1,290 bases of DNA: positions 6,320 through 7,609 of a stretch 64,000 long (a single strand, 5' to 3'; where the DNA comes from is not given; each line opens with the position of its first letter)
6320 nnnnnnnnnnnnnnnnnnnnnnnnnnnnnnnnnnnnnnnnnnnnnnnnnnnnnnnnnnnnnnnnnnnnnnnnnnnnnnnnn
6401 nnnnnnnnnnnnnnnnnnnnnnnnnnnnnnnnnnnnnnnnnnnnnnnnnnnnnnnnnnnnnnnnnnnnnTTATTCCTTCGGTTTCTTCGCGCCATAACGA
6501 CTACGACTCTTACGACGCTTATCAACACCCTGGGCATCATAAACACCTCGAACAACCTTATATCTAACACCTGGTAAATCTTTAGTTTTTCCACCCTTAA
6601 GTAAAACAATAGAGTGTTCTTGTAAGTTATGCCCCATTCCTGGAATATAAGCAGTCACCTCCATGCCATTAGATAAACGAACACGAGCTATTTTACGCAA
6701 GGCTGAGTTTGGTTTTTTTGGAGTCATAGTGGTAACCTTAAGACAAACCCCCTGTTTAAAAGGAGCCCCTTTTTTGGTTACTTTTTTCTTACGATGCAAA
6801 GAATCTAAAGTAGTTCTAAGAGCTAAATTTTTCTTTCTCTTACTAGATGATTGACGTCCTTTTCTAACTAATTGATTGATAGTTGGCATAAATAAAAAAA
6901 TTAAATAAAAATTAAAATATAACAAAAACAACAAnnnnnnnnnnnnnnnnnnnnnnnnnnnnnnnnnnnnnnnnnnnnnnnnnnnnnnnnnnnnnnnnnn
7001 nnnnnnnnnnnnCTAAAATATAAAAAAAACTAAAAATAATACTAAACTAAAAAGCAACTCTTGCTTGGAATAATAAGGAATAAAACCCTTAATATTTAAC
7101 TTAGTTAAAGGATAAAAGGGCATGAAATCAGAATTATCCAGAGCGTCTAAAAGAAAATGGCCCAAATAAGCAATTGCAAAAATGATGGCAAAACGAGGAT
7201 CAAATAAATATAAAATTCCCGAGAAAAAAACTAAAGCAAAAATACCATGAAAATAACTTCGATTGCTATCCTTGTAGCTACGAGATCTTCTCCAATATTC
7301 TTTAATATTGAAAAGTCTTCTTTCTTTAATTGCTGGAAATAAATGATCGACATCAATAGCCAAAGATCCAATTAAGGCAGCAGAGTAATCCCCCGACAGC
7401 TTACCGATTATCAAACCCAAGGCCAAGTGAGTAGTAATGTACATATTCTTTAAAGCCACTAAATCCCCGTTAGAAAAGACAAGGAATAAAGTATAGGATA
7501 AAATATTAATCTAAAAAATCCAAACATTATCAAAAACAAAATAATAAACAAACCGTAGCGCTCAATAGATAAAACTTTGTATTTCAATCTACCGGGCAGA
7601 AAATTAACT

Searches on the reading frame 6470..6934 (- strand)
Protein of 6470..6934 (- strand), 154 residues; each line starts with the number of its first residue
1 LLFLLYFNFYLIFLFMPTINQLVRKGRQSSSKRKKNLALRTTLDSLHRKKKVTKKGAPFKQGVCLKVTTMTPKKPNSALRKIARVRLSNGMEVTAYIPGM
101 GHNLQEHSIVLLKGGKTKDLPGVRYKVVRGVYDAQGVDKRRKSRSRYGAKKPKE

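Call 45: search_protein_families(library=pfam, proteins=[window:6470-6934:-], max_evalue=0.00001)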
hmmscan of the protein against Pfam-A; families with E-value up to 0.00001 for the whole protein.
window:6470-6934:- (154 aa): 1 family
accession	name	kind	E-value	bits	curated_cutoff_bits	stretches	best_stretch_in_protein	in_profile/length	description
PF00164.32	Ribosom_S12_S23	-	4.5e-37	126.6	22.3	1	50-153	4-109/110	Ribosomal protein S12/S23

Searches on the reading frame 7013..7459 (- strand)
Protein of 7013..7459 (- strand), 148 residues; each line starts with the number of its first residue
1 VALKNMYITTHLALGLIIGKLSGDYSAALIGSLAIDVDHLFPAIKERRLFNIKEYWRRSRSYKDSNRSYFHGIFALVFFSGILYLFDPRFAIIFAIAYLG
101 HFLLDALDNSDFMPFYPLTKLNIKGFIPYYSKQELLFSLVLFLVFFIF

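Call 45: search_protein_families(library=pfam, proteins=[window:7013-7459:-], max_evalue=0.00001)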
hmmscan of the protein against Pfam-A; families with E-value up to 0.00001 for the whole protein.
window:7013-7459:- (148 aa): 1 family
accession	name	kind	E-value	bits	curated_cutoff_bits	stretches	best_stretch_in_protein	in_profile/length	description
PF04307.19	YdjM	-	2.1e-11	44.1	29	1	8-142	3-143/176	YdjM inner membrane protein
